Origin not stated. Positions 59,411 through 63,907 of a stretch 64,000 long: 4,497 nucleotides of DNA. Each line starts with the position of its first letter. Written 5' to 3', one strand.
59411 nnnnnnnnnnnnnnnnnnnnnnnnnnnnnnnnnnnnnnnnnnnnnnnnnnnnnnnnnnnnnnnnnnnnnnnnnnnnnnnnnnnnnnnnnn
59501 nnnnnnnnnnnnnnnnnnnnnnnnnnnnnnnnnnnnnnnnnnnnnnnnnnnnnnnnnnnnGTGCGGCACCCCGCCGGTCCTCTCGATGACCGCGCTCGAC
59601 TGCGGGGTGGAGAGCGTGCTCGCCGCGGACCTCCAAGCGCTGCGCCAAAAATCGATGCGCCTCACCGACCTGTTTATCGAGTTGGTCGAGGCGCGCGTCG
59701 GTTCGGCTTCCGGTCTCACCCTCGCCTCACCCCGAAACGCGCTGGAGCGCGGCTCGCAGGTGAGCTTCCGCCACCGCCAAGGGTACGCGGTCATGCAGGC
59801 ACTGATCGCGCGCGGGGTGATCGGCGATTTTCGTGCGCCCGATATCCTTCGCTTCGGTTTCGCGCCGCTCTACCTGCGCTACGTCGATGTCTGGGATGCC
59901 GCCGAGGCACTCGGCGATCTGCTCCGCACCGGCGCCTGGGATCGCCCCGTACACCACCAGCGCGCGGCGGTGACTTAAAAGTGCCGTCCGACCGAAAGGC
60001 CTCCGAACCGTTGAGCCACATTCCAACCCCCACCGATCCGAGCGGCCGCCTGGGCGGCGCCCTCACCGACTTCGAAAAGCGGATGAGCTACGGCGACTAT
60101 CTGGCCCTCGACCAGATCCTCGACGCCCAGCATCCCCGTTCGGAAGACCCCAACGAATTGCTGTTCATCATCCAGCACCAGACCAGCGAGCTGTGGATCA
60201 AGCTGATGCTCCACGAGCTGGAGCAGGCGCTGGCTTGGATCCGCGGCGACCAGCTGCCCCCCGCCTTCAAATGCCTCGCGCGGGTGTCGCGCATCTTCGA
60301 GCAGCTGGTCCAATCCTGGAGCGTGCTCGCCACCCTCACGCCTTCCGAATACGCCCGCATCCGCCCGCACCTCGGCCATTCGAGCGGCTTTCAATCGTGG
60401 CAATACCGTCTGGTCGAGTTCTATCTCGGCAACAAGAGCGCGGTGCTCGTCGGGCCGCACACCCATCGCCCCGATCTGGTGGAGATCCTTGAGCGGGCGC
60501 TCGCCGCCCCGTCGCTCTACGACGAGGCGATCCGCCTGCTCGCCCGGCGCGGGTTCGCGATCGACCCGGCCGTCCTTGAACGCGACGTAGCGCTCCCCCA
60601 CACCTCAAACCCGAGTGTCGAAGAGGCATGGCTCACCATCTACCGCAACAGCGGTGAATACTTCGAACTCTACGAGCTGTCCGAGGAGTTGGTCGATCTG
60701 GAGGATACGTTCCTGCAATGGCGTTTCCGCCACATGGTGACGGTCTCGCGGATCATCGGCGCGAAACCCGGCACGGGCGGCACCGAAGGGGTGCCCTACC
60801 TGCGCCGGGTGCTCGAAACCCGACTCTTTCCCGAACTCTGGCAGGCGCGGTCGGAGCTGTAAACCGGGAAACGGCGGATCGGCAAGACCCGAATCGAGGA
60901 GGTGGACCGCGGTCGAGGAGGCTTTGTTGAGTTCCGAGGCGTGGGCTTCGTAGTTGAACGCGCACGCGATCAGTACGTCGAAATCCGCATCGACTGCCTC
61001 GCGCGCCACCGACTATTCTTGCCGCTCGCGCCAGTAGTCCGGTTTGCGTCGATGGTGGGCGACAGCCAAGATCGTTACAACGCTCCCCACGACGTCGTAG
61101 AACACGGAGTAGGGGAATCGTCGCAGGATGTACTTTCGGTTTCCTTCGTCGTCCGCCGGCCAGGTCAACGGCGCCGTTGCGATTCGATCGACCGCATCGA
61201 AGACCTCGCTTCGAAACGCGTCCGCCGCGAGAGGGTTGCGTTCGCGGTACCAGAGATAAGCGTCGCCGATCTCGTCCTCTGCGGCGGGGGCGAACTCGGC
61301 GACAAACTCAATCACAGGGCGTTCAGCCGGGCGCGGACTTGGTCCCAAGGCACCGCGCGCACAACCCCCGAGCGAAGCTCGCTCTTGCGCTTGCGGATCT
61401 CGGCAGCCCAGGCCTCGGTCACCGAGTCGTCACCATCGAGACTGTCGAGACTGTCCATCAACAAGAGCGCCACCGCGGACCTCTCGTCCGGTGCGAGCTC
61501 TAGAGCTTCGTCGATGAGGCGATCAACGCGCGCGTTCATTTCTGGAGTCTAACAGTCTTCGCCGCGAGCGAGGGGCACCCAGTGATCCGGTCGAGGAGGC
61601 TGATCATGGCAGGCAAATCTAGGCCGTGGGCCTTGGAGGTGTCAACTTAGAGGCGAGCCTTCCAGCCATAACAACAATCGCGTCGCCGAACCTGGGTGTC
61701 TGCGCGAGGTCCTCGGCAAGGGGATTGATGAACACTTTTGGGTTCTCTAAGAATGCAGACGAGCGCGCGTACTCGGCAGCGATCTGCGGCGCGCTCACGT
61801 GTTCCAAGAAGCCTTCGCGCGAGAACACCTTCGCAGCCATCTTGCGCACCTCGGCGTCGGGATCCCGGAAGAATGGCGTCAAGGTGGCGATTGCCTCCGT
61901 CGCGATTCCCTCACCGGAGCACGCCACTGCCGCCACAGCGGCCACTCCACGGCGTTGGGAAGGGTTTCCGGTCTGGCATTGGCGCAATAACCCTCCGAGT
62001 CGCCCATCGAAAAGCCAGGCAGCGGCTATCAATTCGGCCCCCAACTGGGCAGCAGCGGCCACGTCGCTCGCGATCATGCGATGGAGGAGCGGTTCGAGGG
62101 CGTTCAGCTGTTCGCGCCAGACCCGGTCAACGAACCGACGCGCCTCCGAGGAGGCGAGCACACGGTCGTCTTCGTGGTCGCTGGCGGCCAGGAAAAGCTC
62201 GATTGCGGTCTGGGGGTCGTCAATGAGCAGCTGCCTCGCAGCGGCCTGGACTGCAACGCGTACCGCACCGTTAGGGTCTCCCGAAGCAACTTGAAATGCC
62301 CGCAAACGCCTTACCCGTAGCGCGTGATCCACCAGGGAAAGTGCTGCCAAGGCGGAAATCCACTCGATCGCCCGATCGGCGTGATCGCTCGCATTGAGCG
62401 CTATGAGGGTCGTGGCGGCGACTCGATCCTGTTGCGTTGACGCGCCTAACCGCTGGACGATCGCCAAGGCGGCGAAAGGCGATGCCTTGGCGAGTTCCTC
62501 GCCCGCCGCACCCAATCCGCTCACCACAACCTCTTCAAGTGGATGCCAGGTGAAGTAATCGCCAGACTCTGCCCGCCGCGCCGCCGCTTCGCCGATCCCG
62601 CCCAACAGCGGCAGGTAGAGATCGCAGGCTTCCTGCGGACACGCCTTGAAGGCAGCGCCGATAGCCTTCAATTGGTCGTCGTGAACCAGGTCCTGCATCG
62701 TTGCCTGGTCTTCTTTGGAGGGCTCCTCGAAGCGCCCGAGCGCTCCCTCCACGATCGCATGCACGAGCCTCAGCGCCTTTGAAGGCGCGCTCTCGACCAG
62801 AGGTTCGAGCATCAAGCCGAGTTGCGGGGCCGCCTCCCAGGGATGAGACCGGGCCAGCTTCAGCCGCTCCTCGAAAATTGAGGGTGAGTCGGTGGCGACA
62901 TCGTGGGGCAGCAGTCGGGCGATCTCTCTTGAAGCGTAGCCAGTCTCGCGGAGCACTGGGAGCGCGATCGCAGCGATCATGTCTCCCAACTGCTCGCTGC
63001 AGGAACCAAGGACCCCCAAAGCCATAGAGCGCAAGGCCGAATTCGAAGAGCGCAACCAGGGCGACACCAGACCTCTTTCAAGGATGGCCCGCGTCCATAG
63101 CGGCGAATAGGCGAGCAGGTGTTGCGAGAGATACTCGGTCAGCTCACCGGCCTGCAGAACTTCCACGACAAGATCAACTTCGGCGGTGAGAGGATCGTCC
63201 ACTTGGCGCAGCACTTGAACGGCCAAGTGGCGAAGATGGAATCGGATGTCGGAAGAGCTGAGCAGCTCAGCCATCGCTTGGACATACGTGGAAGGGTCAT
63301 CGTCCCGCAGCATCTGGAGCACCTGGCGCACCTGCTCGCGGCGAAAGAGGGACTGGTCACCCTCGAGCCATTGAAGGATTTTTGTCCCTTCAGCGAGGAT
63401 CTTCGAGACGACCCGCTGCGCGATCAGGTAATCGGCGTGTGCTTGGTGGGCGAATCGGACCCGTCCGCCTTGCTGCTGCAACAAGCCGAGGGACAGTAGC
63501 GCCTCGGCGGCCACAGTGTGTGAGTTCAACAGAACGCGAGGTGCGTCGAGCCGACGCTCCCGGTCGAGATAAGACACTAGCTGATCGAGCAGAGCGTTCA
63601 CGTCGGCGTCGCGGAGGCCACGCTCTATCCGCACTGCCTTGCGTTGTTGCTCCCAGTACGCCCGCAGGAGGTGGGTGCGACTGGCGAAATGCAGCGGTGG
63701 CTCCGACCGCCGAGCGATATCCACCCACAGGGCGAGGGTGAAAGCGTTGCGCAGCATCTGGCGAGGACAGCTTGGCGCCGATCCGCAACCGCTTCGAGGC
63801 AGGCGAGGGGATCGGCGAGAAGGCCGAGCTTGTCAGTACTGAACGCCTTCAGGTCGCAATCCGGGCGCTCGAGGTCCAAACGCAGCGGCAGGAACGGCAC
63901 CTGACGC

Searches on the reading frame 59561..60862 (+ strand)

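Call 37: search_protein_families(library=pfam, proteins=[window:59561-60862:+], max_evalue=0.01)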
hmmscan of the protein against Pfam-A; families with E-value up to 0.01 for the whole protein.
window:59561-60862:+ (433 aa): 1 family
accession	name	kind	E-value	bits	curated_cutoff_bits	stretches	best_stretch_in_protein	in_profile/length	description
PF03301.18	Trp_dioxygenase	-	1.5e-62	212.4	34.9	1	168-432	7-345/346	Tryptophan 2,3-dioxygenase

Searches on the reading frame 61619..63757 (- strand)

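Call 37: search_protein_families(library=pfam, proteins=[window:61619-63757:-], max_evalue=0.01)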
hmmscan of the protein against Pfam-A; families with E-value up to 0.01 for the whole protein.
window:61619-63757:- (712 aa): 2 families
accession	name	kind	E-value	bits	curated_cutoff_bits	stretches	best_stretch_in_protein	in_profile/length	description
PF02985.28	HEAT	-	4.1e-05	23.9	23.5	0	626-646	5-25/31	HEAT repeat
PF13513.12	HEAT_EZ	-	0.0099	16.8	27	1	601-647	4-54/55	HEAT-like repeat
